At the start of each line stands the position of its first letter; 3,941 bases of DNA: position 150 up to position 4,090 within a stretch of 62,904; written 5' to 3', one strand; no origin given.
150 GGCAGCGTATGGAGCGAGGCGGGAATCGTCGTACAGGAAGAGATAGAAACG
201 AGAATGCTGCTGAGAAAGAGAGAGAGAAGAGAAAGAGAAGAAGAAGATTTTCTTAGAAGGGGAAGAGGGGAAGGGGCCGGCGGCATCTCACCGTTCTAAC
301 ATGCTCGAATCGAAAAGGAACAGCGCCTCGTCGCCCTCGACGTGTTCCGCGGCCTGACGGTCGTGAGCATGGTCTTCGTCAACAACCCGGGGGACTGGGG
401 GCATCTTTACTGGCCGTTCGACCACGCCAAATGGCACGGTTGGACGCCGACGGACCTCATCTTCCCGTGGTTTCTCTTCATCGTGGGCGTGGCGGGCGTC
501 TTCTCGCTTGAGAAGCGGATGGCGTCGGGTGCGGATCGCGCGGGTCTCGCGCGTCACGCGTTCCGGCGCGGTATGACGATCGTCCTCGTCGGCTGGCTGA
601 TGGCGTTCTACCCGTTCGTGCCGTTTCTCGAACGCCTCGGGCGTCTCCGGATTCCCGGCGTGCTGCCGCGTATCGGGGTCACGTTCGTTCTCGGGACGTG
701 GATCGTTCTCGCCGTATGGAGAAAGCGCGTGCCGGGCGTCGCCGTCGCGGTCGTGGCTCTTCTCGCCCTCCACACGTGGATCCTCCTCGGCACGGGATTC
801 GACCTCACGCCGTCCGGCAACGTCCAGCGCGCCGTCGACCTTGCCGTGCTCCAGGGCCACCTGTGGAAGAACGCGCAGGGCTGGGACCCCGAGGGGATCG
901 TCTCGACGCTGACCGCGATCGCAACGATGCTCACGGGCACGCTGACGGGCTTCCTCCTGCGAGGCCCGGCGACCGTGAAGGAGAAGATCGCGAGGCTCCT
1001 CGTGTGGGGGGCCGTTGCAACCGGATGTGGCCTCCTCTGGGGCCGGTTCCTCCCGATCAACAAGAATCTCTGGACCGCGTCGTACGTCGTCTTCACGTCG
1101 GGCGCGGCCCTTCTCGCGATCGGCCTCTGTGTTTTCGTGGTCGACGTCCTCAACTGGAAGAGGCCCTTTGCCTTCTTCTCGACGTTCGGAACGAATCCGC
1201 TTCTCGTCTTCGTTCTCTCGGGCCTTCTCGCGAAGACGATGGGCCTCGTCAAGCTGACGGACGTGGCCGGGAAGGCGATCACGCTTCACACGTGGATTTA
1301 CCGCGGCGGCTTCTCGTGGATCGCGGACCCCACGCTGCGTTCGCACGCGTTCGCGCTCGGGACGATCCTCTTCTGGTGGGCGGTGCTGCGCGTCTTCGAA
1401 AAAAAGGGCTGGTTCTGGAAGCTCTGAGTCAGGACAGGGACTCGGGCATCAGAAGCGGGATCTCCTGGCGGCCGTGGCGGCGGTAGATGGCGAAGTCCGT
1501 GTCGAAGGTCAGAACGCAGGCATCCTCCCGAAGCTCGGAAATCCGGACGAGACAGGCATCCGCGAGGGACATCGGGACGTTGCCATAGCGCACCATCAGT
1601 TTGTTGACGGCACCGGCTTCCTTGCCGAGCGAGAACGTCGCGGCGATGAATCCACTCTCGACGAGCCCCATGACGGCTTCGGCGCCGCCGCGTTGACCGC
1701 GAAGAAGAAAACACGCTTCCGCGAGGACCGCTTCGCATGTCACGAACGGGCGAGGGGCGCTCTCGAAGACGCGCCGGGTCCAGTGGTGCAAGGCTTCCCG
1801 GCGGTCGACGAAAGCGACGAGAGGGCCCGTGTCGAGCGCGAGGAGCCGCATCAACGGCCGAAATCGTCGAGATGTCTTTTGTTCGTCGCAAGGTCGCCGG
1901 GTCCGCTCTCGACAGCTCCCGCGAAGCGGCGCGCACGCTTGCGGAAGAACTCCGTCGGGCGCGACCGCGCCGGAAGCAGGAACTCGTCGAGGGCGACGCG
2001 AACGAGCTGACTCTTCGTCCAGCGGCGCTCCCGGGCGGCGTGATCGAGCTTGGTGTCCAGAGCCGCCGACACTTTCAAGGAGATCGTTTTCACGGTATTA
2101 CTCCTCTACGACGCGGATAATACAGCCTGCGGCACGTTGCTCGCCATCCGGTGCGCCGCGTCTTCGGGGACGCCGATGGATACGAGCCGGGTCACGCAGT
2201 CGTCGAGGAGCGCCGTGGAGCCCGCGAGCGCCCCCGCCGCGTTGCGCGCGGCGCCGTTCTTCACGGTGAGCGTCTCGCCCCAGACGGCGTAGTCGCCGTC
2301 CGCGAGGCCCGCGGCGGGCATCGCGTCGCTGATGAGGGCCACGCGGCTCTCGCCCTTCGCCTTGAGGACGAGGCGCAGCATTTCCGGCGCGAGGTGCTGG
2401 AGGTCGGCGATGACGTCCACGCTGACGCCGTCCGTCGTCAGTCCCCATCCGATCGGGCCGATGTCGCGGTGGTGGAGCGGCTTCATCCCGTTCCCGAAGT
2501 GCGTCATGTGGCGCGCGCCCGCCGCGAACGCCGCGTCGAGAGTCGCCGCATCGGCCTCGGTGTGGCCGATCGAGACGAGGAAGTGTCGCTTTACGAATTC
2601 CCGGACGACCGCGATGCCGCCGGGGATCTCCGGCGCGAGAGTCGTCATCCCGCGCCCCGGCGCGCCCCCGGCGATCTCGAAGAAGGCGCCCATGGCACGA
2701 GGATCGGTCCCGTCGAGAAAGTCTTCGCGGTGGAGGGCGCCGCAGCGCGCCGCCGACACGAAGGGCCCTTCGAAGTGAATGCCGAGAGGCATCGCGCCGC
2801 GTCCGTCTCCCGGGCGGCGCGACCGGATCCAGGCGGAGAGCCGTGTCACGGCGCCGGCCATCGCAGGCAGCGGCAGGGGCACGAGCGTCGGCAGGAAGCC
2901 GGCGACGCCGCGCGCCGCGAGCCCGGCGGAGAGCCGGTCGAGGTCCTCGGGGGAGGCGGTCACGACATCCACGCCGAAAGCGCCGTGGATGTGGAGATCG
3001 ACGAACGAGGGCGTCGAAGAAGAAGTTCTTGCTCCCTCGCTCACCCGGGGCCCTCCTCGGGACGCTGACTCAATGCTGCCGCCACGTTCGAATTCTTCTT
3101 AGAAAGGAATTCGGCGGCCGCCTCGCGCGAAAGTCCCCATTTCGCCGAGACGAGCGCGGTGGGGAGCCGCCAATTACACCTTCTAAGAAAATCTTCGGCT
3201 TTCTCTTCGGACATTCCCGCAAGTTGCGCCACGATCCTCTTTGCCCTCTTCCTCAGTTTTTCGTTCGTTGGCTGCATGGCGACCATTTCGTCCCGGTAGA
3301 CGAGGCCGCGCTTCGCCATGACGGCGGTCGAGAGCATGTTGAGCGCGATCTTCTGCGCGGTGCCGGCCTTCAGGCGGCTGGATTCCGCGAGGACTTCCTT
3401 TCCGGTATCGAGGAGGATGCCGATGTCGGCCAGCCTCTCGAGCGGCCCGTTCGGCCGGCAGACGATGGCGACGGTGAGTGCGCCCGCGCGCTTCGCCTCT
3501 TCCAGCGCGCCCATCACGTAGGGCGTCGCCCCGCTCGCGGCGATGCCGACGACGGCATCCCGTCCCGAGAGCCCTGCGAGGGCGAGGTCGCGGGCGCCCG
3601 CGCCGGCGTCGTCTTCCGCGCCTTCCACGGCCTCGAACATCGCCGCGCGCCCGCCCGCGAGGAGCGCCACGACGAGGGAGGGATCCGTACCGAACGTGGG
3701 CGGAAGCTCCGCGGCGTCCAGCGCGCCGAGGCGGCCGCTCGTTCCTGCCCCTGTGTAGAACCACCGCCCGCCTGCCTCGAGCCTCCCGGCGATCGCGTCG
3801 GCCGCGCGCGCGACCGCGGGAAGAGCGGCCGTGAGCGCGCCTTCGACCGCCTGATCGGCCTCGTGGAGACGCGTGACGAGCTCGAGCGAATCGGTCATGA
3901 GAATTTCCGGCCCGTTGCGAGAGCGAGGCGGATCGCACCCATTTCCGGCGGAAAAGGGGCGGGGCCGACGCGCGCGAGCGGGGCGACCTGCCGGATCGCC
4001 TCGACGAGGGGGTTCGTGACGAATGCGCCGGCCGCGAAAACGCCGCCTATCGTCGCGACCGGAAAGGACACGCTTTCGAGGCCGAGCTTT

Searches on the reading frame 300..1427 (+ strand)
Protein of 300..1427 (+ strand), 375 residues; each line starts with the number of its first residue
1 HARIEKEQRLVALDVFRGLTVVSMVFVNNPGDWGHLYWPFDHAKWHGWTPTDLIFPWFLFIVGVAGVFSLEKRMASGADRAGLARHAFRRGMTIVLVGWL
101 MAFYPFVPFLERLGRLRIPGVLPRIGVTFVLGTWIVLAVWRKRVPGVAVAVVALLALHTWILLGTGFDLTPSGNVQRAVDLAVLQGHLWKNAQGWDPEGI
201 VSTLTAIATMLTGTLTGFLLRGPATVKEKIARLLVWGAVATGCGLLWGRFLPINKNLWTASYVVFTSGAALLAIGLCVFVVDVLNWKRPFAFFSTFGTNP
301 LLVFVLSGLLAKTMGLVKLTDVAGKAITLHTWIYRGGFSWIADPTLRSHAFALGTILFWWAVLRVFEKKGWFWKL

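Call 12: search_protein_families(library=pfam, proteins=[window:300-1427:+], max_evalue=0.01)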
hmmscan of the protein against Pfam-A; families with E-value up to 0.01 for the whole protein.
window:300-1427:+ (375 aa): 0 families

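Call 66: search_protein_families(library=pfam, proteins=[window:309-1427:+], max_evalue=0.0001)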
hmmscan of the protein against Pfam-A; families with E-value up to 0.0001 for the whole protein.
window:309-1427:+ (372 aa): 0 families

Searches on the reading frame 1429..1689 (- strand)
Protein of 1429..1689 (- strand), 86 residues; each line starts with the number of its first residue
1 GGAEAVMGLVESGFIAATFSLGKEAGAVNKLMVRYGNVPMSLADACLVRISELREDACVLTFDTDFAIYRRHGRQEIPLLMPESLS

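Call 69: search_protein_families(library=pfam, proteins=[window:1429-1689:-], max_evalue=0.0001)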
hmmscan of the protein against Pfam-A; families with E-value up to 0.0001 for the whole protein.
window:1429-1689:- (86 aa): 0 families

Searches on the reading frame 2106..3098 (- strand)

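Call 12: search_protein_families(library=pfam, proteins=[window:2106-3098:-], max_evalue=0.01)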
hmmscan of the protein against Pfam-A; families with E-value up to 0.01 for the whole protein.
window:2106-3098:- (330 aa): 1 family
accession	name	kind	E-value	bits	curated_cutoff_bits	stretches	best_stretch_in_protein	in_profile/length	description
PF01979.26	Amidohydro_1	-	6.8e-05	22.7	25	1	29-258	3-231/345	Amidohydrolase family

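Call 69: search_protein_families(library=pfam, proteins=[window:2106-3014:-], max_evalue=0.0001)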
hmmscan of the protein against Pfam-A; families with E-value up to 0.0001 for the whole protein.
window:2106-3014:- (302 aa): 1 family
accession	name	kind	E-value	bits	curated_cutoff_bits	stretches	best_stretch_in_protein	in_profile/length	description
PF01979.26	Amidohydro_1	-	6.1e-05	22.9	25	0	1-230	3-231/345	Amidohydrolase family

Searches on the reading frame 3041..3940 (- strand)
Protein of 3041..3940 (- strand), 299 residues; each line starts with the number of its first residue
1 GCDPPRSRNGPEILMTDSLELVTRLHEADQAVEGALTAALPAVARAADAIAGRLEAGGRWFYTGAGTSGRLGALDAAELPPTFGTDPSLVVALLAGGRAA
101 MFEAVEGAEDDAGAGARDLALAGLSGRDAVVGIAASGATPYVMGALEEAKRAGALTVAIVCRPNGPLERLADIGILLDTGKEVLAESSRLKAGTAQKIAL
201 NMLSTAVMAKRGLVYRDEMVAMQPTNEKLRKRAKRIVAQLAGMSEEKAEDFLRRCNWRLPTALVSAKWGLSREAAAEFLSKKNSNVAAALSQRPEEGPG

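Call 25: search_solved_structures(query=window:3041-3940:-, show_alignments=2)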
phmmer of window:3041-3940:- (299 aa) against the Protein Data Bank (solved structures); distinct sequences matched with E-value up to 0.001: 17.
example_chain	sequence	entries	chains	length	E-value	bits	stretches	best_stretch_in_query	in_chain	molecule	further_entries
4s12_A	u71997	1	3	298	1.4e-66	228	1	15-290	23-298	N-acetylmuramic acid 6-phosphate etherase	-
4lzj_A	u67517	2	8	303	2.4e-61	210.9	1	6-291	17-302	N-acetylmuramic acid 6-phosphate etherase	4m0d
1nri_A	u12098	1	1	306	2.4e-61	210.9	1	6-291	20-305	Hypothetical protein HI0754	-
4bb9_A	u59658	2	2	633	2.9e-12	49.9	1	55-151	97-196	GLUCOKINASE REGULATORY PROTEIN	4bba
4mqu_A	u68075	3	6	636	3.6e-12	49.6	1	55-151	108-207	Glucokinase regulatory protein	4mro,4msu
4ly9_A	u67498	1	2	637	3.6e-12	49.6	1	55-151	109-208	Glucokinase regulatory protein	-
4ohk_A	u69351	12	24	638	3.7e-12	49.6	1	55-151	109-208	Glucokinase regulatory protein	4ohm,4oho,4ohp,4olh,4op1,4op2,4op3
3w0l_B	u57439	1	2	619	1.4e-10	44.4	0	45-107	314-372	Glucokinase regulatory protein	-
4lc9_A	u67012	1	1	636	1.1e-09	41.4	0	35-150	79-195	Glucokinase regulatory protein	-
3trj_A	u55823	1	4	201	1.4e-05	28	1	30-170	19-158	Phosphoheptose isomerase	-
5lu7_A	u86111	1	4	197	4.9e-05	26.2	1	38-175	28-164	Phosphoheptose isomerase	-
5ltz_A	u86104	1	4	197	8.8e-05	25.4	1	38-177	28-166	Phosphoheptose isomerase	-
2xbl_A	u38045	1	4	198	9.7e-05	25.2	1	38-175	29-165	PHOSPHOHEPTOSE ISOMERASE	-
5lu6_A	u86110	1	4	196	0.0001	25.2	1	38-175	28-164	Phosphoheptose isomerase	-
2x3y_A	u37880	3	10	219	0.00013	24.9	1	27-175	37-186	PHOSPHOHEPTOSE ISOMERASE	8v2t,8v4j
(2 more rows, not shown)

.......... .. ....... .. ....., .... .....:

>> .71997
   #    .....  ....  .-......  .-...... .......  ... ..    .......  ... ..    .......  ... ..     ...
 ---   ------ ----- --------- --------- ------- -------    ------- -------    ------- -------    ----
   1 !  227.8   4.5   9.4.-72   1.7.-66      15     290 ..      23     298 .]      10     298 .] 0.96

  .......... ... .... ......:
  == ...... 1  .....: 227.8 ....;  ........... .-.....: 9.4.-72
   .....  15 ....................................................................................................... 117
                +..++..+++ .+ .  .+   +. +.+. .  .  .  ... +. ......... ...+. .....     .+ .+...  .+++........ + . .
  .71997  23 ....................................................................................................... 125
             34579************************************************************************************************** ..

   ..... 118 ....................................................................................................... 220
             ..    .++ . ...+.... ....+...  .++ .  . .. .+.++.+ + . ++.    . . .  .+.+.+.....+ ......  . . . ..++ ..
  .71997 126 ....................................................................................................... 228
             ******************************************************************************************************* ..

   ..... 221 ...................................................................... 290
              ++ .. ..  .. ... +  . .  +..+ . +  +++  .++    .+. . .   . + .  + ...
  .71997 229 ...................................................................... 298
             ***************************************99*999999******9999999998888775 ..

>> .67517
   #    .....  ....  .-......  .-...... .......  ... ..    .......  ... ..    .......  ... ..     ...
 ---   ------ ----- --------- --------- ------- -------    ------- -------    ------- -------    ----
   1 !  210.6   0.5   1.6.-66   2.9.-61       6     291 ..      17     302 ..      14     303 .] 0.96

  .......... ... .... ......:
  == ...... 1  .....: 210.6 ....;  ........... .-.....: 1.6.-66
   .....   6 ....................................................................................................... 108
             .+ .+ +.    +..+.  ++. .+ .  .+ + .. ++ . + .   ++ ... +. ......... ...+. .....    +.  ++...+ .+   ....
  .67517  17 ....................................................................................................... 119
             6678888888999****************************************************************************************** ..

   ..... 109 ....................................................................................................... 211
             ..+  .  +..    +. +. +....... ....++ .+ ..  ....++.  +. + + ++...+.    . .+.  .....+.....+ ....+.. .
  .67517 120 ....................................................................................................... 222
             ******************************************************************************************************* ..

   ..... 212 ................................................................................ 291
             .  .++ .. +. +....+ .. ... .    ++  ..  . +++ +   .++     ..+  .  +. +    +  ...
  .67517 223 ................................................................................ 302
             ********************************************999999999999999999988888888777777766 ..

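Call 42: find_related_loci(query=window:3041-3940:-, collection=metagenome_contigs, flank=10000)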
Query window:3041-3940:- (299 aa) in metagenome_contigs; peptide patterns used: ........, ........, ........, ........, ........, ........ (x = any residue, [..] = any of these).
379 stretches matched a pattern; 24 encode a relative of the query (tblastn E <= 1e-3); 24 distinct loci.
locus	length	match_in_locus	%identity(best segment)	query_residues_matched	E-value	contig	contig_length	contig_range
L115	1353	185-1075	90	1-297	2e-178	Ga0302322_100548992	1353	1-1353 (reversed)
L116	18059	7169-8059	88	1-297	7e-161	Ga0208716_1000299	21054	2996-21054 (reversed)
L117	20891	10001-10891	88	1-297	4e-159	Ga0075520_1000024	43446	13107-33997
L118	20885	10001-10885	87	3-297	4e-158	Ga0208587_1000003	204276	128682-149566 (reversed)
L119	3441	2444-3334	87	1-297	3e-164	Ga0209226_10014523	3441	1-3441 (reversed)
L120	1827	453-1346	85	2-299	2e-167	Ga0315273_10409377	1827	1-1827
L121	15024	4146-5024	80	4-299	2e-143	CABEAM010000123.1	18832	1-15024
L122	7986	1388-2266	80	4-299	1e-141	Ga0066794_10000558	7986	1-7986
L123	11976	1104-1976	80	4-297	3e-138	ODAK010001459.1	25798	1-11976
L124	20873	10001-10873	80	4-297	9e-138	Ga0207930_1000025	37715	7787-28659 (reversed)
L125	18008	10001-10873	80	4-297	1e-137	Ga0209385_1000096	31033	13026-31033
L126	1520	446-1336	79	3-299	8e-149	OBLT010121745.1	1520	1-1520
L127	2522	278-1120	79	15-295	2e-140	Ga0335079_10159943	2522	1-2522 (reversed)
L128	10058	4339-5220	70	1-294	9e-129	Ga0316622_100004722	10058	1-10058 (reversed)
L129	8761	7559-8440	70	1-294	1e-128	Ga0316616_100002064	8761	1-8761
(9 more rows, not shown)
